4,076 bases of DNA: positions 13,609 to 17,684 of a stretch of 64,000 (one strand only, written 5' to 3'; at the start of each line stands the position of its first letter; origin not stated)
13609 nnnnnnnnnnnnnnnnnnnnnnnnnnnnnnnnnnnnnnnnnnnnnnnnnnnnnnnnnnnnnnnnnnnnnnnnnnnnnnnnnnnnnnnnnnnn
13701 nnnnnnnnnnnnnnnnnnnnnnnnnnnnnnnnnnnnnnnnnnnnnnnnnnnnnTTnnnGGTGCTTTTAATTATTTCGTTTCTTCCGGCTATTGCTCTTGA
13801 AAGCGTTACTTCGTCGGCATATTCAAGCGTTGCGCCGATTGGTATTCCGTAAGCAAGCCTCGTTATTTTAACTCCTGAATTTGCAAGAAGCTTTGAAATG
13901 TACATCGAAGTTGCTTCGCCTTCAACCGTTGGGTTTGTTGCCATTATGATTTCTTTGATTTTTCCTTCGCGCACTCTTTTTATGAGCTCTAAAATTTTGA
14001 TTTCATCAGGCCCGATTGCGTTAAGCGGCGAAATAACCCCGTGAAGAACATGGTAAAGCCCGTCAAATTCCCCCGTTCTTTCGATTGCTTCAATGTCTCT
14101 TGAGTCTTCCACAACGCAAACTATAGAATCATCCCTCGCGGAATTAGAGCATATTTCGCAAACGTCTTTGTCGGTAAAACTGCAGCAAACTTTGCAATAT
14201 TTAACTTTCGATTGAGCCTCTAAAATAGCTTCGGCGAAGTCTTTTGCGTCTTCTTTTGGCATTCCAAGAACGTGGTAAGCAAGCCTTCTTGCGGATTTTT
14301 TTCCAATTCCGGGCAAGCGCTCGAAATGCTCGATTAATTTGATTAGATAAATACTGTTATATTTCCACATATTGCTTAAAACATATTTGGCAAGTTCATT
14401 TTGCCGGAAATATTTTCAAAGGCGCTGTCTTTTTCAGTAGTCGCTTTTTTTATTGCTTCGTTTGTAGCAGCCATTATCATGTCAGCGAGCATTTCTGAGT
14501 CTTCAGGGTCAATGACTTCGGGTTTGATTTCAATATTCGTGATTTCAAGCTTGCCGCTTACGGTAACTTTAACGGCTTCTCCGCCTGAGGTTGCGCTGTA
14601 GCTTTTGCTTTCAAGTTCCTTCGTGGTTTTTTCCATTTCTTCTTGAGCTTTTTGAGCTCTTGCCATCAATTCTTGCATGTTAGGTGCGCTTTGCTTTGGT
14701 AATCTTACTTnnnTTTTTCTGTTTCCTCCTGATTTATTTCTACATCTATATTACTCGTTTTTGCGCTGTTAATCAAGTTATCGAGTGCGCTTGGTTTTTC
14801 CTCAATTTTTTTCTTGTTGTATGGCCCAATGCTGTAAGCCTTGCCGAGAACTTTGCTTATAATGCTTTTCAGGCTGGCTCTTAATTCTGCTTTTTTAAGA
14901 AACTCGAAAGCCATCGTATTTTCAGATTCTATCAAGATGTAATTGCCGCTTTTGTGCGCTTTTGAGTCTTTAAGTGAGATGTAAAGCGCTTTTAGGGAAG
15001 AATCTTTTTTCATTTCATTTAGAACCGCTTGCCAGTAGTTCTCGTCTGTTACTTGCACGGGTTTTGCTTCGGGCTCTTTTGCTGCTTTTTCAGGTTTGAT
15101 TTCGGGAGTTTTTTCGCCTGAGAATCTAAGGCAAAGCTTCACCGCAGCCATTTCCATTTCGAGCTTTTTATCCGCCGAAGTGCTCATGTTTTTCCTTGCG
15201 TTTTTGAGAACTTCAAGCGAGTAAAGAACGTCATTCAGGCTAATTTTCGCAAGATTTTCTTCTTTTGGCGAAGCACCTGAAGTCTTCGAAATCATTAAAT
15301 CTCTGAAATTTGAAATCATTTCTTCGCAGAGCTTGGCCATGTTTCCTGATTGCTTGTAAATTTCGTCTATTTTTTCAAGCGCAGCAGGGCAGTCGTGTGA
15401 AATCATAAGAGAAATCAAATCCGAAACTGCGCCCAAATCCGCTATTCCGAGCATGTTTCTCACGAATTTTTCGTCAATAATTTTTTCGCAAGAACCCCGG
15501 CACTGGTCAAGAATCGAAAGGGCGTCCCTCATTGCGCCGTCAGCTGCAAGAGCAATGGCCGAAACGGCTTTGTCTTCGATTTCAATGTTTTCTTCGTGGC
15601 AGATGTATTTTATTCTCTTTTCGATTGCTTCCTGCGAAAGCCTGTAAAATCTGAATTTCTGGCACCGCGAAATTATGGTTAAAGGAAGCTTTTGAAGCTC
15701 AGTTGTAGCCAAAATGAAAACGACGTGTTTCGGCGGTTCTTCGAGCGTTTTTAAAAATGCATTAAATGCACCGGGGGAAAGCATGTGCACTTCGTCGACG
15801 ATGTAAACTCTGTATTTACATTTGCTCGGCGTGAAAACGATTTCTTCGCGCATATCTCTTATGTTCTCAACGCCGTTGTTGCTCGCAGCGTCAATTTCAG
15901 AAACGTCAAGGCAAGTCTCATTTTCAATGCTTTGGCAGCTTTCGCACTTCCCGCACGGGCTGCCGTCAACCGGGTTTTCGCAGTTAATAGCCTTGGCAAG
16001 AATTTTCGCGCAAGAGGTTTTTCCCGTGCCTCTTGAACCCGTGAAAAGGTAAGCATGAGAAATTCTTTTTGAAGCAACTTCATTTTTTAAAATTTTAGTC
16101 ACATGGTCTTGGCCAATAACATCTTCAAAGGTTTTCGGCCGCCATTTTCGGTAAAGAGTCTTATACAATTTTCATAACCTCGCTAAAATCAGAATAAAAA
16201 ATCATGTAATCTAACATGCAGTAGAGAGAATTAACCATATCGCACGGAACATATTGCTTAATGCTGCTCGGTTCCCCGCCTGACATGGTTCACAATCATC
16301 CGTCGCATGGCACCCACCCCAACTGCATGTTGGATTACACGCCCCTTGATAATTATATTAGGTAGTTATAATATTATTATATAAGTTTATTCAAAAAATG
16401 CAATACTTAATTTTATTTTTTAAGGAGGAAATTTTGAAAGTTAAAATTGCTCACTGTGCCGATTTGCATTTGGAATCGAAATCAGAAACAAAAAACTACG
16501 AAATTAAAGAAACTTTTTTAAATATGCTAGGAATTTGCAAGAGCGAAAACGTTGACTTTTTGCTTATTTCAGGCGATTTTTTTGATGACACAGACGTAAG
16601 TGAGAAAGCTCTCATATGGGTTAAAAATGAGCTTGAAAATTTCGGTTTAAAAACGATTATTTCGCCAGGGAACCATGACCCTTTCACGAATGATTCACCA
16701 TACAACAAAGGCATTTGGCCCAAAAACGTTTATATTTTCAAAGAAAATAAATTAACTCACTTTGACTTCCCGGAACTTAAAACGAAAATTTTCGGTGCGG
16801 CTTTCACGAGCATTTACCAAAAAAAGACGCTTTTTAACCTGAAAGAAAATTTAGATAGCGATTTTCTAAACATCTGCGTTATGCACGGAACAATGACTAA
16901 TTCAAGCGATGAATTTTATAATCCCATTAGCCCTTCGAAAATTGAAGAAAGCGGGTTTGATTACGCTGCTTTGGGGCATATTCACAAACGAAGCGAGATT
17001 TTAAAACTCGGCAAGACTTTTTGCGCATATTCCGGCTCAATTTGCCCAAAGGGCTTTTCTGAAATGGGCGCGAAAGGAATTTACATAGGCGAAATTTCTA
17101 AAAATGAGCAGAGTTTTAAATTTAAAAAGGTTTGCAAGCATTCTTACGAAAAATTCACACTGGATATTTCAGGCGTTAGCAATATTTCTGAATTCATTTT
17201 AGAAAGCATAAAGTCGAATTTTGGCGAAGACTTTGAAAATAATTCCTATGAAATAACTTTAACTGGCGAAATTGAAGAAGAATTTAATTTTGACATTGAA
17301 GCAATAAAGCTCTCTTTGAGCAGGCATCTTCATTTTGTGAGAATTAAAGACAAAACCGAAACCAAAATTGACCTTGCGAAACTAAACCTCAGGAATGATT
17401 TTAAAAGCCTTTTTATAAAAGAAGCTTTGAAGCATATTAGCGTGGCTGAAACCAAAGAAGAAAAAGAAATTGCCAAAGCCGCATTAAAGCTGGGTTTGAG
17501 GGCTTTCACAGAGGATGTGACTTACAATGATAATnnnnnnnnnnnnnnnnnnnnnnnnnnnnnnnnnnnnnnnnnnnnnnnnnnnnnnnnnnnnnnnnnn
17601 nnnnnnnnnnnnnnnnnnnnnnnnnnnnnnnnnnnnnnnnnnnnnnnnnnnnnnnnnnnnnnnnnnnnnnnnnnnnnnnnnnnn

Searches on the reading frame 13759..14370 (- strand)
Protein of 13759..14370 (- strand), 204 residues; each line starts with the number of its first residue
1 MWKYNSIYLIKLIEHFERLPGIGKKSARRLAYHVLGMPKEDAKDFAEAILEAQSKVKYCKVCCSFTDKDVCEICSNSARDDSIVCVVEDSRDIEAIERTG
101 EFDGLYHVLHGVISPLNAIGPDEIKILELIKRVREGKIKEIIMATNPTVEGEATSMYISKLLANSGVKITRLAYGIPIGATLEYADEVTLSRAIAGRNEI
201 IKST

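Call 54: search_protein_families(library=pfam, proteins=[window:13759-14370:-], max_evalue=0.00001)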
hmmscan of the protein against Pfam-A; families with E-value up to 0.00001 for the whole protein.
window:13759-14370:- (204 aa): 5 families
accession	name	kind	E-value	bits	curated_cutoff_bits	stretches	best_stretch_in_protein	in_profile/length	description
PF13662.12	Toprim_4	-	6.2e-25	87.7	25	1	83-173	2-85/85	Toprim domain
PF21176.3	RecR_HhH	-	6.7e-17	61.5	27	1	11-52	3-44/45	RecR, helix-hairpin-helix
PF01751.28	Toprim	-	2.4e-11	44.1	23.1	1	84-171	2-95/96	Toprim domain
PF21175.2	RecR_C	-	5.8e-11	42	22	1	175-197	1-23/24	RecR, C-terminal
PF02132.21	RecR_ZnF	-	5e-08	33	22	1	56-76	1-21/21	RecR, Cys4-zinc finger domain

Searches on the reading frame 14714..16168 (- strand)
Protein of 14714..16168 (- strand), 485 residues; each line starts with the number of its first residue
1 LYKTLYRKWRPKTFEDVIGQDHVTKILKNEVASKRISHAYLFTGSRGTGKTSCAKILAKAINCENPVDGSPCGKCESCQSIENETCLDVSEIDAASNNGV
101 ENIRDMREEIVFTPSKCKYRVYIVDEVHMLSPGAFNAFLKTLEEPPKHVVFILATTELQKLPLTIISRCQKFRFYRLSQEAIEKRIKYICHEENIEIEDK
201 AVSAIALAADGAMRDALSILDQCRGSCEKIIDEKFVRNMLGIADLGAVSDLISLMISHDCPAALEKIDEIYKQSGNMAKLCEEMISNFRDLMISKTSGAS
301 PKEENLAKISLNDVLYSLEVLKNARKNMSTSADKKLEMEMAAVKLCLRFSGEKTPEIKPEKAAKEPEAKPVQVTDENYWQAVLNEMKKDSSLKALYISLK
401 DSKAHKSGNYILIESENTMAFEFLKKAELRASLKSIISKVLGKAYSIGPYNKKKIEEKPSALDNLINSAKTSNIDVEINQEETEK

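Call 54: search_protein_families(library=pfam, proteins=[window:14714-16168:-], max_evalue=0.00001)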
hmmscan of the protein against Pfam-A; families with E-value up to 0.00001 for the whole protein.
window:14714-16168:- (485 aa): 5 families
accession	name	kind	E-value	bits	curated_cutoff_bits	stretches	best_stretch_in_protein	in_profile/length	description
PF13177.12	DNA_pol3_delta2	-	1.9e-46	158.4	27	1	20-176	2-159/161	DNA polymerase III, delta subunit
PF22608.2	DNAX_ATPase_lid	-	1.4e-14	54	27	1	182-222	2-42/49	DNA polymerase III clamp loader subunit, ATPase lid domain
PF00004.35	AAA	-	3.5e-11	44.1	21.2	1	41-174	2-128/131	ATPase family associated with various cellular activities (AAA)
PF12169.13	DNA_pol3_gamma3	-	3.3e-09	37.1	24.4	1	232-347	2-129/143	DNA polymerase III subunits gamma and tau domain III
PF05496.18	RuvB_N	-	8.3e-06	26.1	27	0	10-66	2-62/159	Holliday junction DNA helicase RuvB P-loop domain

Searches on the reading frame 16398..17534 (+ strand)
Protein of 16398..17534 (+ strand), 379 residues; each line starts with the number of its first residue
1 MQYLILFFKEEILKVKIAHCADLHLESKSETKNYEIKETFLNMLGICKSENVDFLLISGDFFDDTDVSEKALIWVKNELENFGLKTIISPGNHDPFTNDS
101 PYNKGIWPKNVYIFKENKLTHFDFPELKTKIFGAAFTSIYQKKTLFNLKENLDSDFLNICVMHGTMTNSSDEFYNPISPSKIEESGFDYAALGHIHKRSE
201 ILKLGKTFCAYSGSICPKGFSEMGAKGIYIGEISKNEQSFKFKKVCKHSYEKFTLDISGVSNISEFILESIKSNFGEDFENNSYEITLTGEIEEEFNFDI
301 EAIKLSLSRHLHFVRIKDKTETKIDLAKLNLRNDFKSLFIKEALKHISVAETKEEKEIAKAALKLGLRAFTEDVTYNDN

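Call 54: search_protein_families(library=pfam, proteins=[window:16398-17534:+], max_evalue=0.00001)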
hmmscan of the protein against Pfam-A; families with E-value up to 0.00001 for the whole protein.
window:16398-17534:+ (379 aa): 2 families
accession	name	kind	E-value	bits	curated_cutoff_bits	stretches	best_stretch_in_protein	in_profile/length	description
PF00149.33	Metallophos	-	2.6e-15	57.8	21.5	1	16-197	2-190/191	Calcineurin-like phosphoesterase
PF12850.12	Metallophos_2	-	4.8e-06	27.1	27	1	16-222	2-142/154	Calcineurin-like phosphoesterase superfamily domain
